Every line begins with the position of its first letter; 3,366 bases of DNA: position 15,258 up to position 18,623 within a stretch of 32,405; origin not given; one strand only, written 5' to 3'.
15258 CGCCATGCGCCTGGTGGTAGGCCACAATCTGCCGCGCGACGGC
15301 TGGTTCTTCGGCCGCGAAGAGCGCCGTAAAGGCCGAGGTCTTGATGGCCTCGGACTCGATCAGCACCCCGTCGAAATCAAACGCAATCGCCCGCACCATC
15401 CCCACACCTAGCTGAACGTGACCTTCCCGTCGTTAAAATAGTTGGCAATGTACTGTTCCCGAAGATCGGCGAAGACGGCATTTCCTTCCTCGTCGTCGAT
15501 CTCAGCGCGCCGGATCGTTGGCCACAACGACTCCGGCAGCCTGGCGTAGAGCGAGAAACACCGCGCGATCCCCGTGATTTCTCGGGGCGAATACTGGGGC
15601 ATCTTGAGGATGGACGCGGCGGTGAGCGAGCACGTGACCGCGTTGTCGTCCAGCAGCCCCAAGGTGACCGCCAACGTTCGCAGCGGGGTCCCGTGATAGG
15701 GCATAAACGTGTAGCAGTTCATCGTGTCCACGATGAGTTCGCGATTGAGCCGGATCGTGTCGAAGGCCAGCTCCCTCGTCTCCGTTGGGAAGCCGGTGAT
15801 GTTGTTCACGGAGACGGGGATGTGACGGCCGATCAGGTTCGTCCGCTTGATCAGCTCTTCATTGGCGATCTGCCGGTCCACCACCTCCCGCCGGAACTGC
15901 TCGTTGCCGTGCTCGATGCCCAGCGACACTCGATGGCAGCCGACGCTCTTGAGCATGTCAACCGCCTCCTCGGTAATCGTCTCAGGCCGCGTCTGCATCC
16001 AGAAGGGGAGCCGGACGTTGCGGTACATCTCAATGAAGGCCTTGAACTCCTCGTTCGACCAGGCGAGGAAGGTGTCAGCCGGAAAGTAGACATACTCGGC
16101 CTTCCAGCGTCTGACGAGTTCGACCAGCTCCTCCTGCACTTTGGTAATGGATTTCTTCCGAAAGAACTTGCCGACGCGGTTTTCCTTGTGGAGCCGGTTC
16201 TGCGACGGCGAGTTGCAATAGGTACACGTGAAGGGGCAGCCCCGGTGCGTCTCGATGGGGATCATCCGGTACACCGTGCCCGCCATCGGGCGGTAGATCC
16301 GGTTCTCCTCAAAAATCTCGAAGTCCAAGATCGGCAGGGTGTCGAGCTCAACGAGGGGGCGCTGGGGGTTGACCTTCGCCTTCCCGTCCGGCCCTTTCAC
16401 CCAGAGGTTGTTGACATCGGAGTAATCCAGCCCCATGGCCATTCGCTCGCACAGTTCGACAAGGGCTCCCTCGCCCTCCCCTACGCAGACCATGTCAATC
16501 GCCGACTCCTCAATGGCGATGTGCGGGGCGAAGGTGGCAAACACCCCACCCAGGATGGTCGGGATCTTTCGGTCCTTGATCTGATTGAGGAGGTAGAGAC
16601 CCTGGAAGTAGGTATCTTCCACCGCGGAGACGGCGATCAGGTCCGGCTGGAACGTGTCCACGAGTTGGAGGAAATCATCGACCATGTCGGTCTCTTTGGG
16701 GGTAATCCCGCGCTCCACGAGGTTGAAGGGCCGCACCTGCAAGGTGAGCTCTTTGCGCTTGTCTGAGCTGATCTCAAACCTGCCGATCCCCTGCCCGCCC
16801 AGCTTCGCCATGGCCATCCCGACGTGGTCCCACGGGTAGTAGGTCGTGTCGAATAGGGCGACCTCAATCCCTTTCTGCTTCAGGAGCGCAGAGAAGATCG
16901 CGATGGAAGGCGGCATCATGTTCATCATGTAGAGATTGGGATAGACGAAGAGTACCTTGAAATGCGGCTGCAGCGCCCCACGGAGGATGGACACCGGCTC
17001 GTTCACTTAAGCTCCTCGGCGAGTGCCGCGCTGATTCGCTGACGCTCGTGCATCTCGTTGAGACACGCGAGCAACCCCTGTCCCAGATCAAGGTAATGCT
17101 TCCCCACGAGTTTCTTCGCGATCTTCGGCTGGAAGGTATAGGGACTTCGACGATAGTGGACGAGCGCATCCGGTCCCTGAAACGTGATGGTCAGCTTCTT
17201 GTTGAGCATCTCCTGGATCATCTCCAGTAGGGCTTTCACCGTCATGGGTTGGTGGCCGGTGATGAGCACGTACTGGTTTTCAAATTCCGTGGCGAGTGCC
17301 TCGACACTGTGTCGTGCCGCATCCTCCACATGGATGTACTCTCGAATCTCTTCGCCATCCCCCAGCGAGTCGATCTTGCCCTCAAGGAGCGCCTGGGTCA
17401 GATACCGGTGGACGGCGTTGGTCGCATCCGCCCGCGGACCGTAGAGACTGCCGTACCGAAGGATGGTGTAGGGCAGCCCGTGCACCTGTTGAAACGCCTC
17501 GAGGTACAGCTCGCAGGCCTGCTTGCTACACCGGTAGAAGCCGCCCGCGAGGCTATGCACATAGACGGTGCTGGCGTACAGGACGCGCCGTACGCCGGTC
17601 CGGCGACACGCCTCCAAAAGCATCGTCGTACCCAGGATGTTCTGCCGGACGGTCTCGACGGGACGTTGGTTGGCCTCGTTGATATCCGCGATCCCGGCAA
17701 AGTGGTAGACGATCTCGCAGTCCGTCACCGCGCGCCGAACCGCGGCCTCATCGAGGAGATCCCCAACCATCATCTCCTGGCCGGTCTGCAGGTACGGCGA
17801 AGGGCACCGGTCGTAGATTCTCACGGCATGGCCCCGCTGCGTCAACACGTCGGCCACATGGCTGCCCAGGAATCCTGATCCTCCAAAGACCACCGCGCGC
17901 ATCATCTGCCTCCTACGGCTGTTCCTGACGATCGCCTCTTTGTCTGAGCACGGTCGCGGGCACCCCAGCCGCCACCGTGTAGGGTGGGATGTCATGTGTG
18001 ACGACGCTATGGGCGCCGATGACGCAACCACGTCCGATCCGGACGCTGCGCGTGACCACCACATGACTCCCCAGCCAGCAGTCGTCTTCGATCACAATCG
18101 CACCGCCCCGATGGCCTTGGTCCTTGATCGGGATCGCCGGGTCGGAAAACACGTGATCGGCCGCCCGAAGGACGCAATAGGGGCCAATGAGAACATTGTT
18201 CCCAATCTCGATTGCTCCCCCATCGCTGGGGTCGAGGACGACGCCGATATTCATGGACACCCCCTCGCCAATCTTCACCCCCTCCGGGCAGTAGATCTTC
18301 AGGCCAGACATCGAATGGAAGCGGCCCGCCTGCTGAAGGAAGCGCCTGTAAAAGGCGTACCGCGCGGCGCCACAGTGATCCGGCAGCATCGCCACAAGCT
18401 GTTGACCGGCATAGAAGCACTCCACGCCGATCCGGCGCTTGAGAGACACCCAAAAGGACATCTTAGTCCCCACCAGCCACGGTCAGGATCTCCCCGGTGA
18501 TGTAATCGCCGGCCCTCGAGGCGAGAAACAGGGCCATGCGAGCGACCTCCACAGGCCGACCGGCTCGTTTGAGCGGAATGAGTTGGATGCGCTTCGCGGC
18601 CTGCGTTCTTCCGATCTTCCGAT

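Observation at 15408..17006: A second, paralogous B12-radical SAM enzyme in a different sub-module (between an extended SDR and a HAD hydrolase)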

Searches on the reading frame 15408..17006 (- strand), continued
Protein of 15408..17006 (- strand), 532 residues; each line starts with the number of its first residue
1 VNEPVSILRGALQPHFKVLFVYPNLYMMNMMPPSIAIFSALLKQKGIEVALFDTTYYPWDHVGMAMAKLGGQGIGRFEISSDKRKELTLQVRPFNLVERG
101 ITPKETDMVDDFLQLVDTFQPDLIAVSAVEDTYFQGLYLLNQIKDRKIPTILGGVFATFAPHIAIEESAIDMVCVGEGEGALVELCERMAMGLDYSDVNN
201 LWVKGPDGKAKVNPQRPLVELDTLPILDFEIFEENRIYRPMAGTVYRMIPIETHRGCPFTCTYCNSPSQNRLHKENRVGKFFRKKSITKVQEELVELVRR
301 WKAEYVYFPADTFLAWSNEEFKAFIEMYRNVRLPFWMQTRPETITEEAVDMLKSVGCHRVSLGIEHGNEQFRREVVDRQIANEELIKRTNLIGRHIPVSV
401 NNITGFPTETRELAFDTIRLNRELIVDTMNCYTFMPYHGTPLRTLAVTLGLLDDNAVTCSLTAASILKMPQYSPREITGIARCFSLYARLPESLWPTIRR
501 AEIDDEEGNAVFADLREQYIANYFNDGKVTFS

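Call 51: search_protein_families(library=pfam, proteins=[L030:7796-8641:+, L030:10915-11766:+, L030:13589-14278:+, L030:14905-16770:+, L030:4531-6090:+, L030:3305-4486:+, L030:2295-3203:+, L030:1516-2319:+, L030:454-1512:+, L030:11770-12684:+], max_evalue=0.01)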
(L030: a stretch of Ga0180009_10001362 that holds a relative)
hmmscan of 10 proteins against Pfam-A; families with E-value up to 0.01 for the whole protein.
L030:7796-8641:+ (282 aa): 1 family
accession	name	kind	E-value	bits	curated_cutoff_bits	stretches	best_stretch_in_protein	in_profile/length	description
PF01261.30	AP_endonuc_2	-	1.2e-27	97.7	31.1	1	31-275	2-247/249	Xylose isomerase-like TIM barrel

L030:10915-11766:+ (284 aa): 1 family
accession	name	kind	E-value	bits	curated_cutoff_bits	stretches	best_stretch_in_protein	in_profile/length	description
PF13578.12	Methyltransf_24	-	1.3e-08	36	26.3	1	69-184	1-104/105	Methyltransferase domain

L030:13589-14278:+ (230 aa): 1 family
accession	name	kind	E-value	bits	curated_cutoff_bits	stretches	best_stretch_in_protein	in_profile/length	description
PF04199.19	Cyclase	-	1.5e-19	71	23.1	1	15-163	3-140/142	Putative cyclase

L030:14905-16770:+ (622 aa): 0 families

L030:4531-6090:+ (520 aa): 1 family
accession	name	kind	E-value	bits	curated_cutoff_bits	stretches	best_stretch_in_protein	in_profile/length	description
PF01943.22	Polysacc_synt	-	0.0037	17.2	28.2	1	27-277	15-259/274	Polysaccharide biosynthesis protein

L030:3305-4486:+ (394 aa): 0 families

L030:2295-3203:+ (303 aa): 6 families
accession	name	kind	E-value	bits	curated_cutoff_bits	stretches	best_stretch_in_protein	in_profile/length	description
PF13489.12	Methyltransf_23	-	2.6e-16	60.2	27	1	104-244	21-162/164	Methyltransferase domain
PF05219.18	DREV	-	7.6e-07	28.9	26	1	104-197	93-187/265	DREV methyltransferase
PF08241.18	Methyltransf_11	-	4.5e-06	27.6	21.2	1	110-196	1-95/95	Methyltransferase domain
PF08242.18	Methyltransf_12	-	8.2e-06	26.9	30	1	110-194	1-98/98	Methyltransferase domain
PF13847.12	Methyltransf_31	-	0.0026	17.9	27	0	155-213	61-126/145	Methyltransferase domain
PF08003.17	Methyltransf_9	-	0.0079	15.6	23.8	0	162-247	183-266/315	Protein of unknown function (DUF1698)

L030:1516-2319:+ (268 aa): 2 families
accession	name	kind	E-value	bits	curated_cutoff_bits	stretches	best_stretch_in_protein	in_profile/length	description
PF13186.11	SPASM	-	4.4e-11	43.3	21.5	1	192-260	1-67/67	Iron-sulfur cluster-binding domain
PF04055.27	Radical_SAM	-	8.5e-06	26.5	29.5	1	15-131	2-116/166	Radical SAM superfamily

L030:454-1512:+ (353 aa): 1 family
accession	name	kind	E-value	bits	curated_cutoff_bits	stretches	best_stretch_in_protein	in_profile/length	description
PF01063.24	Aminotran_4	-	6.9e-50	170.4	28.5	1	60-295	2-222/223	Amino-transferase class IV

L030:11770-12684:+ (305 aa): 3 families
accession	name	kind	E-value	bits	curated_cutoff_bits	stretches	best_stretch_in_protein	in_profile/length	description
PF02826.25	2-Hacid_dh_C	-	4e-52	176.6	25.1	1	114-279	1-178/178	D-isomer specific 2-hydroxyacid dehydrogenase, NAD binding domain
PF00389.36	2-Hacid_dh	-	3.3e-25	88.8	24.6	1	31-302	22-125/134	D-isomer specific 2-hydroxyacid dehydrogenase, catalytic domain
PF00670.27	AdoHcyase_NAD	-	0.0037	17.8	27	1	142-231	19-111/162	S-adenosyl-L-homocysteine hydrolase, NAD binding domain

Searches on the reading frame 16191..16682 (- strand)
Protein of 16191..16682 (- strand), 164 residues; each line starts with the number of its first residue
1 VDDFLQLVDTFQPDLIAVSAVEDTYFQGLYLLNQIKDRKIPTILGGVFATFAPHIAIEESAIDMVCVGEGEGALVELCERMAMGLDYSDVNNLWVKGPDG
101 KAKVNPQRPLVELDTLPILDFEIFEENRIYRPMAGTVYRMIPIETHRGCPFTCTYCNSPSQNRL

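Call 48: search_solved_structures(query=window:16191-16682:-, max_evalue=10, show_alignments=5)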
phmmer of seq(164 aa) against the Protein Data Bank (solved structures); distinct sequences matched with E-value up to 10: 6.
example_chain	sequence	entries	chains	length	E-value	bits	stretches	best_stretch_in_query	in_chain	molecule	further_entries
9ccb_A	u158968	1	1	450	9.2e-09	38.7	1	43-159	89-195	Radical SAM core domain-containing protein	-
7kdx_A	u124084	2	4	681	0.00042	23.5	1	11-158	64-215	Methyltransferase TokK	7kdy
5ul2_A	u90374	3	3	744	0.00063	22.9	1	12-157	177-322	OxsB protein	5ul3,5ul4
9n1b_A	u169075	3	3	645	0.006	19.8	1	137-156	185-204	Radical SAM protein | Radical SAM enzyme CysS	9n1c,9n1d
6ven_N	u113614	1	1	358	0.031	17.4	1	22-62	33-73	Histone-lysine N-methyltransferase, H3 lysine-4 specific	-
6wte_A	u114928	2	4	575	1.5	12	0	39-108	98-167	B12-binding domain-containing protein | Tryptophan-C2-methyltransferase containing B12-binding domain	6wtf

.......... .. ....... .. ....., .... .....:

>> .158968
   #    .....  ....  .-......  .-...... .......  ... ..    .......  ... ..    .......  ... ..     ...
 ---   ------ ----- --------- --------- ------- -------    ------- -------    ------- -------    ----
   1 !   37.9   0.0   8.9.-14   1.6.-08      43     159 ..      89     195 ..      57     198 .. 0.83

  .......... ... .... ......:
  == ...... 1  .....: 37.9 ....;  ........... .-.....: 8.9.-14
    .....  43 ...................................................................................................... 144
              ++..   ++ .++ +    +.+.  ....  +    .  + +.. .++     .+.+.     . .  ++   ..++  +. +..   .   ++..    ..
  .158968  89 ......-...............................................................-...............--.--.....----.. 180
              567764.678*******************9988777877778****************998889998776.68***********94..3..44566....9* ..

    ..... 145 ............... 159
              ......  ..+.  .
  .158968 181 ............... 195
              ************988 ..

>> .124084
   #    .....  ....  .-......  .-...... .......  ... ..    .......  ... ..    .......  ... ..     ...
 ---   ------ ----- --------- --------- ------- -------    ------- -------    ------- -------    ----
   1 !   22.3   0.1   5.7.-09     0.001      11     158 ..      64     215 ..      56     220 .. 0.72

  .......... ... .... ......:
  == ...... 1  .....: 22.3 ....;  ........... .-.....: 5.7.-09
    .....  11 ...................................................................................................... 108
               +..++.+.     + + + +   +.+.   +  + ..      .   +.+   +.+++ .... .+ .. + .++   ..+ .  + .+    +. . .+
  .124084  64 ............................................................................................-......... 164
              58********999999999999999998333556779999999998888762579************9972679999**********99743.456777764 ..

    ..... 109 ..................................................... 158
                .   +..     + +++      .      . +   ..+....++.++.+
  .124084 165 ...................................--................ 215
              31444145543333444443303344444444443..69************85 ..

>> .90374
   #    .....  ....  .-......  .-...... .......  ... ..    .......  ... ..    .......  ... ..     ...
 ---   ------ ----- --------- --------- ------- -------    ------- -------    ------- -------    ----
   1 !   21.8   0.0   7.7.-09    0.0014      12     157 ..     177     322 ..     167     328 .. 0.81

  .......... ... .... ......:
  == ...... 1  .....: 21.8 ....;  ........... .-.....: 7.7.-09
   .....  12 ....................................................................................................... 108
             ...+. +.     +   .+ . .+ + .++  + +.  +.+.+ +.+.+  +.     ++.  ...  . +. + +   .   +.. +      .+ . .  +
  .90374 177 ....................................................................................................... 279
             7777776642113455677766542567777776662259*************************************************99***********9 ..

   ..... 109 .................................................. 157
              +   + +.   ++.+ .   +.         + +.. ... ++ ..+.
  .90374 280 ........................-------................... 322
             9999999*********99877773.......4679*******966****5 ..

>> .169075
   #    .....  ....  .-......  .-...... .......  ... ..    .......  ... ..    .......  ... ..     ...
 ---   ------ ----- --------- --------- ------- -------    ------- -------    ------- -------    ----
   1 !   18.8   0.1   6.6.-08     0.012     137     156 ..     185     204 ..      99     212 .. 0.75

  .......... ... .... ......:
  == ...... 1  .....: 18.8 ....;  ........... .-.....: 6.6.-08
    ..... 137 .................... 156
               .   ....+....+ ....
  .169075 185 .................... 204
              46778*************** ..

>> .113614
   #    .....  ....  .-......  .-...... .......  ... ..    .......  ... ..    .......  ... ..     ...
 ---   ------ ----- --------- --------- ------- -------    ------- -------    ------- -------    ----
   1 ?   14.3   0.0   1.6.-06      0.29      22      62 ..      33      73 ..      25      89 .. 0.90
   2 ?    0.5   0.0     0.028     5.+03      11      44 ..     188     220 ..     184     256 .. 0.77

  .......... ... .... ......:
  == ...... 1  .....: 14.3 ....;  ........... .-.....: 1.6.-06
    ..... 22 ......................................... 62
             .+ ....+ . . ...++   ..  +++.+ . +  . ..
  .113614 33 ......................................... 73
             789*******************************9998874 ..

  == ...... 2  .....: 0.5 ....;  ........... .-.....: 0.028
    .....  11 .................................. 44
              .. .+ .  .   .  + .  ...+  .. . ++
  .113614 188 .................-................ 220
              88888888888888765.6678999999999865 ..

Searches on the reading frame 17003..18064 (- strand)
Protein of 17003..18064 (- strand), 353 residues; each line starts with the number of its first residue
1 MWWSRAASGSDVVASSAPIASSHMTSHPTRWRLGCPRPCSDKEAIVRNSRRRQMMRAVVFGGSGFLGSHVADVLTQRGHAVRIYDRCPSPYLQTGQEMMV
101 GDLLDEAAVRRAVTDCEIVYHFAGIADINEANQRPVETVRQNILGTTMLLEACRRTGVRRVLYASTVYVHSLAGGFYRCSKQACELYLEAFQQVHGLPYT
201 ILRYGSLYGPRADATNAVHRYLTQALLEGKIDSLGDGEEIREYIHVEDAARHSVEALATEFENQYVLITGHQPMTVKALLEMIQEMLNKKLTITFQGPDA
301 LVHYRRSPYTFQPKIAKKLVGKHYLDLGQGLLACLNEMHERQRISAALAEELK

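Call 4: search_protein_families(library=pfam, proteins=[window:17003-18064:-], max_evalue=0.001)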
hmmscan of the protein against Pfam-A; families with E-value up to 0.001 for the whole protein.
window:17003-18064:- (353 aa): 8 families
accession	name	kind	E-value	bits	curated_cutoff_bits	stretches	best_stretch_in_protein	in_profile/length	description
PF01370.27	Epimerase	-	4.6e-43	147.8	20.9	1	58-259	2-227/240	NAD dependent epimerase/dehydratase family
PF16363.11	GDP_Man_Dehyd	-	4.6e-28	99.1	27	2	59-166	2-129/332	GDP-mannose 4,6 dehydratase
PF01073.25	3Beta_HSD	-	3.2e-19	69.4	22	1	58-169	1-119/280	3-beta hydroxysteroid dehydrogenase/isomerase family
PF13460.12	NAD_binding_10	-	2.6e-15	57.2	27.2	1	61-212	1-151/184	NAD(P)H-binding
PF02719.21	Polysacc_synt_2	-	6.4e-15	55.5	20.2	1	91-289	51-249/293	Polysaccharide biosynthesis protein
PF04321.23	RmlD_sub_bind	-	2e-09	37.4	27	1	55-170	1-105/287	RmlD substrate binding domain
PF05368.20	NmrA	-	8.5e-08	32.6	27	1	58-172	6-113/298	NmrA-like family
PF07993.18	NAD_binding_4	-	1e-07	31.8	20.1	0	104-171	77-142/258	Male sterility protein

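Call 9: search_protein_families(library=ncbifam, proteins=[window:17003-18064:-], max_evalue=0.001)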
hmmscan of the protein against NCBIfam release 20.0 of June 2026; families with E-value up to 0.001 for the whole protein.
window:17003-18064:- (353 aa): 27 families (the best 25 are shown)
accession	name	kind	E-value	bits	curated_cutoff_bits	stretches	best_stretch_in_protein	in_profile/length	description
TIGR01179.1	galE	equivalog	7.8e-26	90.7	262.3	1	58-295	3-283/332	UDP-glucose 4-epimerase GalE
TIGR04180.1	EDH_00030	hypoth_equivalog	9.5e-25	87.3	475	1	58-295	2-264/297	NAD-dependent 4,6-dehydratase LegB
TIGR03466.1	HpnA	hypoth_equivalog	1.9e-24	86.2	367.65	1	55-286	1-245/327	hopanoid-associated sugar epimerase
TIGR01181.1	dTDP_gluc_dehyt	equivalog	4.8e-23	81.7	365.1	1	58-331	3-304/321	dTDP-glucose 4,6-dehydratase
NF058621.1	DiazavRedAvaA7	equivalog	1.1e-20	74.5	400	2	55-175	1-123/304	3-diazoavenalumate denitrifying reductase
NF042422.1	oxyalk_red_OleD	equivalog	1.5e-20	73.8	580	1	55-170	1-114/329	2-alkyl-3-oxoalkanoate reductase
NF042423.1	oxyalk_red_Shew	equivalog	5.6e-18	65.1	580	1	52-169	6-121/331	2-alkyl-3-oxoalkanoate reductase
NF052578.1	StrlDmthSdmBMthl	equivalog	5.4e-16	59.3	600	1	55-166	1-113/328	sterol demethylase protein SdmB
NF007956.0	PRK10675.1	subfamily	3.3e-15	56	394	1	55-169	1-127/338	UDP-glucose 4-epimerase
TIGR03589.1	PseB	equivalog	5.7e-12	45.2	407.75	1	97-257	56-215/324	UDP-N-acetylglucosamine 4,6-dehydratase (inverting)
NF004520.0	PRK05865.1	equivalog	9.8e-12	43.6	1509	1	55-259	1-173/854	sugar epimerase family protein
TIGR01777.1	yfcH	hypoth_equivalog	1.5e-11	44.4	207.35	1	58-293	2-247/292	TIGR01777 family oxidoreductase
NF007582.0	PRK10217.1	equivalog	3.9e-11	42.6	698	1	176-305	159-285/355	dTDP-glucose 4,6-dehydratase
NF041293.1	G6PDh_Azf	equivalog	7.8e-11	41.9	400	1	59-222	7-166/252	NAD-dependent glucose-6-phosphate dehydrogenase Azf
TIGR02197.1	heptose_epim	equivalog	9.8e-11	41.4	274.6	1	58-301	2-275/316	ADP-glyceromanno-heptose 6-epimerase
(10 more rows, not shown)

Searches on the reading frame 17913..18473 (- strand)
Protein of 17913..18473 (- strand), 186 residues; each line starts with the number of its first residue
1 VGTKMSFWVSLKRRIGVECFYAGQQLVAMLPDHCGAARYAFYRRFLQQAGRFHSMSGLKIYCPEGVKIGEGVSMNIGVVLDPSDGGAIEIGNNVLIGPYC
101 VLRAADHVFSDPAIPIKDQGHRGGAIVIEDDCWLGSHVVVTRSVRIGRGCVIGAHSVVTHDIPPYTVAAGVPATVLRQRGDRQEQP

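Call 4: search_protein_families(library=pfam, proteins=[window:17913-18473:-], max_evalue=0.001)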
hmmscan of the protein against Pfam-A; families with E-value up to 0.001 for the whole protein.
window:17913-18473:- (186 aa): 3 families
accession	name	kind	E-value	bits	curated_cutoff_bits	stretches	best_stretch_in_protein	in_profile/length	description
PF00132.30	Hexapep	-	1.2e-13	50.5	27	1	126-160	2-36/36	Bacterial transferase hexapeptide (six repeats)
PF14602.12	Hexapep_2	-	6.7e-07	29.4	27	1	126-159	2-33/34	Hexapeptide repeat of succinyl-transferase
PF25084.1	LbH_EIF2B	-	0.00069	20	54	0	109-159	5-54/105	EIF2B subunit epsilon LbH domain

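Call 9: search_protein_families(library=ncbifam, proteins=[window:17913-18473:-], max_evalue=0.001)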
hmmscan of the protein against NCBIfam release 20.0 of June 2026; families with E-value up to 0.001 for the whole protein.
window:17913-18473:- (186 aa): 43 families (the best 25 are shown)
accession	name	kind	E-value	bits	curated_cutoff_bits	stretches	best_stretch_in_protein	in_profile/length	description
NF007240.0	PRK09677.1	equivalog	2.7e-20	72.7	243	1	35-179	30-184/192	putative lipopolysaccharide biosynthesis O-acetyl transferase WbbJ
NF007076.0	PRK09527.1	equivalog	7.3e-20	71.2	347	1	67-185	77-191/203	galactoside O-acetyltransferase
NF007797.0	PRK10502.1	subfamily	7.6e-20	71.3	192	1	25-180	31-180/183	WcaF family extracellular polysaccharide biosynthesis acetyltransferase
TIGR03570.1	NeuD_NnaD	subfamily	8.7e-18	64.6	160.8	1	37-173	71-201/202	NeuD/PglB/VioB family sugar acetyltransferase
NF041874.1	EPS_EpsC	equivalog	6.2e-15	55.3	150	1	38-178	44-166/168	serine O-acetyltransferase EpsC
TIGR03308.1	phn_thr-fam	hypoth_equivalog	1.3e-14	54.6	201.65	1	125-179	108-162/204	phosphonate metabolim protein, transferase hexapeptide repeat family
NF000311.1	Vat_ABCDEFH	equivalog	2.1e-14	53.6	300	1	115-182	100-167/201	Vat family streptogramin A O-acetyltransferase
TIGR03532.1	DapD_Ac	equivalog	3.9e-14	52.8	231.75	1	65-184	116-219/231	2,3,4,5-tetrahydropyridine-2,6-dicarboxylate N-acetyltransferase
NF000490.1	chloram_CatB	equivalog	3.5e-13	49.3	350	1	118-182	103-167/210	type B chloramphenicol O-acetyltransferase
NF000111.1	stregram_VatD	exception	5.3e-13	49.2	400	1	114-182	102-170/209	streptogramin A O-acetyltransferase Vat(D)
TIGR04008.1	WcaF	equivalog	1.1e-12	48.2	326.3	1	58-179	64-178/180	colanic acid biosynthesis acetyltransferase WcaF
TIGR01852.1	lipid_A_lpxA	equivalog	2.6e-12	46.6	231.05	1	66-175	83-187/254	acyl-ACP--UDP-N-acetylglucosamine O-acyltransferase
NF003657.0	PRK05289.1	equivalog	5e-12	45.5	226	1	67-175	89-192/264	acyl-ACP--UDP-N-acetylglucosamine O-acyltransferase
NF033468.1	stregram_VatI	exception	6.9e-12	45.6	415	1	121-179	108-166/208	streptogramin A O-acetyltransferase Vat(I)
NF000147.1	stregram_VatF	exception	1.3e-11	44.4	400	1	115-179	110-174/221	streptogramin A O-acetyltransferase Vat(F)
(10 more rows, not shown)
